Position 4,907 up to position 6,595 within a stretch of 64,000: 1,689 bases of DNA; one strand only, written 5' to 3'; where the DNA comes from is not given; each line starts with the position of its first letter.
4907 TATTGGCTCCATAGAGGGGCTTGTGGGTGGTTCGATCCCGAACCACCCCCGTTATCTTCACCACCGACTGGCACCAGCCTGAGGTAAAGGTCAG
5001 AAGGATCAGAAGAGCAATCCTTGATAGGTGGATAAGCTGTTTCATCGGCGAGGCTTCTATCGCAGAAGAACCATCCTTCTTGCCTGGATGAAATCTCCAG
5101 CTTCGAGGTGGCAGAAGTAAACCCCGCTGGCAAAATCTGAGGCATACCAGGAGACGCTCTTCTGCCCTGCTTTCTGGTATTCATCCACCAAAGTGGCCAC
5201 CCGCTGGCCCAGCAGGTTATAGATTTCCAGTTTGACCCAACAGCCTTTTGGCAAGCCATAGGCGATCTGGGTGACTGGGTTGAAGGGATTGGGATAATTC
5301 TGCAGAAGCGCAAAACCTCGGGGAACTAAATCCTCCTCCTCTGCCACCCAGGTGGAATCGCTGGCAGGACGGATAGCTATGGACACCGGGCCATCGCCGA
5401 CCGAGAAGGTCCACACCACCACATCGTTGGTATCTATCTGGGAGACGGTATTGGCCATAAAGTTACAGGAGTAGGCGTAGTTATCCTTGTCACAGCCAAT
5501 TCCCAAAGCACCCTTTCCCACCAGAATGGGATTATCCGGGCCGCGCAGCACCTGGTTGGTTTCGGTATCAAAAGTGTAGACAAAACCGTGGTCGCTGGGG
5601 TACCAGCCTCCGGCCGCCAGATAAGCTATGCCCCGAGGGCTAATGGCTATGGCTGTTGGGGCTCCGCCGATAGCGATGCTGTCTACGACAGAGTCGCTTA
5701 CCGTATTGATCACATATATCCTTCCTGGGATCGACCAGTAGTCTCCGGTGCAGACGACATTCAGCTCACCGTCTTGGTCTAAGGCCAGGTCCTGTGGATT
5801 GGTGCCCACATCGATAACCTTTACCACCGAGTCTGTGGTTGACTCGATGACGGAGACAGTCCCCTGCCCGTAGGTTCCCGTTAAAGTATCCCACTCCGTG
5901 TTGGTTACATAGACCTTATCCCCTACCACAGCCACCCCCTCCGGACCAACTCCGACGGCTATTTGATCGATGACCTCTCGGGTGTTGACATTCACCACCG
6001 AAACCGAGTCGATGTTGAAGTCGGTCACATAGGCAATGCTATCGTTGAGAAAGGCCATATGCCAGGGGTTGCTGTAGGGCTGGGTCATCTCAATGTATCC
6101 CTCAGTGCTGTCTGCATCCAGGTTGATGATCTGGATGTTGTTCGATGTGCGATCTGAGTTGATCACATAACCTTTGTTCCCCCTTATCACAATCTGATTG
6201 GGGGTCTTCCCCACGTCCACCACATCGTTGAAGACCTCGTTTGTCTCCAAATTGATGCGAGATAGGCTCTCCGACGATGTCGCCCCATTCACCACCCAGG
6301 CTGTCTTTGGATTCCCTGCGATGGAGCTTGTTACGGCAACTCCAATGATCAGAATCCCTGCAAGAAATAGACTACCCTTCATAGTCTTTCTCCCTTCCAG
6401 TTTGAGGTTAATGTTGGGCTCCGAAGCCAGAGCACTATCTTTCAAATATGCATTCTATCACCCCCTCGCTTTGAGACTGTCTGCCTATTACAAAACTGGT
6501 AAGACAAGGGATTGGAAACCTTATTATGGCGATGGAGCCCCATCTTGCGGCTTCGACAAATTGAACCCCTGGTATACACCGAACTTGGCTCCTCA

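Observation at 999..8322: Unannotated cobalamin riboswitch controlling a TonB-dependent receptor plus T9SS-sorted beta-propellers: possible BtuG-like surface B12-capture module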

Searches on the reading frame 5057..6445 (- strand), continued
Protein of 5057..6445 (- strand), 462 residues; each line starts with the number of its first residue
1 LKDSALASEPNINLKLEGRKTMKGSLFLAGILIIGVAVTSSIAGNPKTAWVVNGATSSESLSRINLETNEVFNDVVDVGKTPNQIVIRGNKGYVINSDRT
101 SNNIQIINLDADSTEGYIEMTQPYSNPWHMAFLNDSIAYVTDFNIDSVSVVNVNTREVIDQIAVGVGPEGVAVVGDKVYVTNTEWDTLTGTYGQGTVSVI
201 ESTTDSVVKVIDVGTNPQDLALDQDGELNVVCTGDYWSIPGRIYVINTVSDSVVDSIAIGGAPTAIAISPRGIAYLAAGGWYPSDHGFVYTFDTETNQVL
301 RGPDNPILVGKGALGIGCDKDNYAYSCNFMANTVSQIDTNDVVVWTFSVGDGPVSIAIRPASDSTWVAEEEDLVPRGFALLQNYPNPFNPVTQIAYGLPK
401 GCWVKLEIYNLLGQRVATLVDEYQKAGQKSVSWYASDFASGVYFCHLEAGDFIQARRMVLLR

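Call 95: search_solved_structures(query=P0025, max_evalue=1, show_alignments=3)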
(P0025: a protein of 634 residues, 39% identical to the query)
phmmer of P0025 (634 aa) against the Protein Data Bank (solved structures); distinct sequences matched with E-value up to 1: 18.
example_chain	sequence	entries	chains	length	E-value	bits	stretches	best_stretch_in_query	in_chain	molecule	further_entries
1l0q_A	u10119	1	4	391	4.5e-22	81.4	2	67-200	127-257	Surface layer protein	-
8ptd_A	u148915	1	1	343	2.4e-11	45.9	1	55-207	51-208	YncE family protein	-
8ptf_A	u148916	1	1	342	2.8e-11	45.7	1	55-207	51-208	YncE family protein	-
8blw_B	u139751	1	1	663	3.4e-11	45.4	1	56-207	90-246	YncE family protein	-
5c2v_B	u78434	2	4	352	7e-08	34.5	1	65-212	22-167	HYDRAZINE SYNTHASE BETA SUBUNIT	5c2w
3vgz_A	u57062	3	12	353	4.7e-07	31.7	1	24-201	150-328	Uncharacterized protein YncE | PQQ-dependent catabolism-associated beta-propeller protein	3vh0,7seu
3bws_A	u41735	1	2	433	0.0014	20.3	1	162-256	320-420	protein Lp49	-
3osv_A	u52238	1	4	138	0.044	15.3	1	567-621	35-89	Flagellar basal-body rod modification protein FlgD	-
6sji_A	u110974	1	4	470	0.044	15.3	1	101-196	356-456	thiocyanate dehydrogenase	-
5oex_A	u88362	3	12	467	0.076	14.5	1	101-196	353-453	THIOCYANATE DEHYDROGENASE | Uncharacterized protein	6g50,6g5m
6uwe_A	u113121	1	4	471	0.077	14.5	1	101-196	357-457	thiocyanate dehydrogenase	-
8p3m_A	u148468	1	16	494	0.083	14.4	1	101-196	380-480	Twin-arginine translocation signal domain-containing protein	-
8p3l_A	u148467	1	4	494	0.083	14.4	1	101-196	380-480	Twin-arginine translocation signal domain-containing protein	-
5f75_A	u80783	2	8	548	0.096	14.2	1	101-196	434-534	Thiocyanate dehydrogenase | Uncharacterized protein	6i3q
8bpn_A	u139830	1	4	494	0.13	13.7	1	104-196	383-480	Twin-arginine translocation signal domain-containing protein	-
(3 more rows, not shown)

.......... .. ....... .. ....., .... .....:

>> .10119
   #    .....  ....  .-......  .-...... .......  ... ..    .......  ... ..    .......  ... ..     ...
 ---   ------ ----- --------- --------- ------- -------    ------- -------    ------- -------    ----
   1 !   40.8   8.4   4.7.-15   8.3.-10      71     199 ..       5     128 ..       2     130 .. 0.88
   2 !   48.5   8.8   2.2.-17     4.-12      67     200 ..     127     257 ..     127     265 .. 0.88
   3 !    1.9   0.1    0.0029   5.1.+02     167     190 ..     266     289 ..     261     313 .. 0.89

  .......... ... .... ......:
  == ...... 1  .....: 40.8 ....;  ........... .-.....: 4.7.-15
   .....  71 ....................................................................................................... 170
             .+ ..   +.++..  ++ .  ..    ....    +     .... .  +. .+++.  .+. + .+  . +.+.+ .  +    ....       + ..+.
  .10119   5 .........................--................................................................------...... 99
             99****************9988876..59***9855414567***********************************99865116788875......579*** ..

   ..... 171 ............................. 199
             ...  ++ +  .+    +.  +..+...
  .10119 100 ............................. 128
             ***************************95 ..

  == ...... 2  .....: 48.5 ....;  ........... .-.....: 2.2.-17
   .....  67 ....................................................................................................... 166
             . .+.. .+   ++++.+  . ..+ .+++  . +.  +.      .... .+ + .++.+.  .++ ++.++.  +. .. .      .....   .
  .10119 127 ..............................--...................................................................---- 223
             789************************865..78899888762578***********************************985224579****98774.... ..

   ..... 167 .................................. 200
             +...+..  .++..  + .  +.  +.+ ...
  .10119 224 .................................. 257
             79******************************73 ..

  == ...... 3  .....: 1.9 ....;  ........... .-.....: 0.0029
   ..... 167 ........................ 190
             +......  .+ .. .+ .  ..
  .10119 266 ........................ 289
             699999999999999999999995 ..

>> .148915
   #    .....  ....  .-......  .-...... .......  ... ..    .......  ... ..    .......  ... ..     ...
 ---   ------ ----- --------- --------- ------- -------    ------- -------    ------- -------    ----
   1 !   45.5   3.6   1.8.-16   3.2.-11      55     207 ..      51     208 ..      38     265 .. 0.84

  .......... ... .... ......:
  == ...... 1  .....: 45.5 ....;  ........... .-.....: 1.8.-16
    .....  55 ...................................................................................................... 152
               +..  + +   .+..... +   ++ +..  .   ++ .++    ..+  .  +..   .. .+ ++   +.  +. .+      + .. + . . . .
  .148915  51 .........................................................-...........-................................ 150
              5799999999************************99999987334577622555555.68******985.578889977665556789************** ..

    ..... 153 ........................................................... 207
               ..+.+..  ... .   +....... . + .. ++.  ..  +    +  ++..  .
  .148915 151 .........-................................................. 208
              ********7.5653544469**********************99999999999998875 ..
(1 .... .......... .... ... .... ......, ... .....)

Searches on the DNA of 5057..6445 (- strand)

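Call 17: search_rna_families(sources=[L002, L003], threshold=gathering)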
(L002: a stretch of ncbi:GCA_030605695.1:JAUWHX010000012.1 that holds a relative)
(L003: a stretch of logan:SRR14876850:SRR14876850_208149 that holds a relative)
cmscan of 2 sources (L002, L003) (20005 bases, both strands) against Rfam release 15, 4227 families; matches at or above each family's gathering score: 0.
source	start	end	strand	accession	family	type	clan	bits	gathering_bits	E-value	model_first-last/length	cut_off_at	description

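Call 22: search_rna_families(sources=[L004, L005, L006, L007, L008, L009, L010, L011, L012, L013], threshold=gathering)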
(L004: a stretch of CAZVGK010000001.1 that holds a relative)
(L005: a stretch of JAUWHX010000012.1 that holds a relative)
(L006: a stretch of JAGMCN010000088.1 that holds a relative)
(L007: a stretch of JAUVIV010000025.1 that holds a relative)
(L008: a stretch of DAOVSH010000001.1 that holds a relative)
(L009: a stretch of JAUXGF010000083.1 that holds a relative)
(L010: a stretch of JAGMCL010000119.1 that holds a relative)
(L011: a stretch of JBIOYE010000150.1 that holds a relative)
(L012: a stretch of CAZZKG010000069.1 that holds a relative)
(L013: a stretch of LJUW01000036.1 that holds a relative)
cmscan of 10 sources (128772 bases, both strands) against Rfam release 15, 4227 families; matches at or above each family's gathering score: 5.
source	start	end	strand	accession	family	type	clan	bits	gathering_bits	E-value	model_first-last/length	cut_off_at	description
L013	5406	5592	+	RF00174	Cobalamin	Cis-reg; riboswitch;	CL00101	119.2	31.5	5.4e-29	1-189/189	no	Cobalamin riboswitch aptamer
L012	3064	3258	+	RF00174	Cobalamin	Cis-reg; riboswitch;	CL00101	103.9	31.5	1.3e-24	1-189/189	no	Cobalamin riboswitch aptamer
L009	3333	3547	+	RF00174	Cobalamin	Cis-reg; riboswitch;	CL00101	100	31.5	1.6e-23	1-189/189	no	Cobalamin riboswitch aptamer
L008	3543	3710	+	RF00174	Cobalamin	Cis-reg; riboswitch;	CL00101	97.5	31.5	8.5e-23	1-189/189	no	Cobalamin riboswitch aptamer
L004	6100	6324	+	RF00174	Cobalamin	Cis-reg; riboswitch;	CL00101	89.5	31.5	1.7e-20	1-189/189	no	Cobalamin riboswitch aptamer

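Call 23: search_rna_families(sources=[L014, L015, L016, L017, L018, L019, L020, L021, L022, L023, L024], threshold=gathering)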
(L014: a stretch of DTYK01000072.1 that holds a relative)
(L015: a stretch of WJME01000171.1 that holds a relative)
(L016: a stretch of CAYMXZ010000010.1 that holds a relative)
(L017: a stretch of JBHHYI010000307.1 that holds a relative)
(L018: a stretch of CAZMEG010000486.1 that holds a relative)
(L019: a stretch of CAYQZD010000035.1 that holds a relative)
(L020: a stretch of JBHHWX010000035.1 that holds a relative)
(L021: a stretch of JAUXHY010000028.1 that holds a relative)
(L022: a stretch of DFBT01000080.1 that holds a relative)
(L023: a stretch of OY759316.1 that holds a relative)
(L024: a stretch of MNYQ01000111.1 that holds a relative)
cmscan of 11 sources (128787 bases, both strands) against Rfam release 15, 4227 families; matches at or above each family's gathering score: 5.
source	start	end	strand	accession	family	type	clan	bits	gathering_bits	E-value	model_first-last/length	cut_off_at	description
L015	5434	5622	+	RF00174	Cobalamin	Cis-reg; riboswitch;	CL00101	104.9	31.5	6.6e-25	1-189/189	no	Cobalamin riboswitch aptamer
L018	100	295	+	RF00174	Cobalamin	Cis-reg; riboswitch;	CL00101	102.5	31.5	3.2e-24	1-189/189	no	Cobalamin riboswitch aptamer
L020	5194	5387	+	RF00174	Cobalamin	Cis-reg; riboswitch;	CL00101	101.4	31.5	6.6e-24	1-189/189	no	Cobalamin riboswitch aptamer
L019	2904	3080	+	RF00174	Cobalamin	Cis-reg; riboswitch;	CL00101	94.1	31.5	8.1e-22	1-189/189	no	Cobalamin riboswitch aptamer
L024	1871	2002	+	RF00174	Cobalamin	Cis-reg; riboswitch;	CL00101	83.6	31.5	8.5e-19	1-189/189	no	Cobalamin riboswitch aptamer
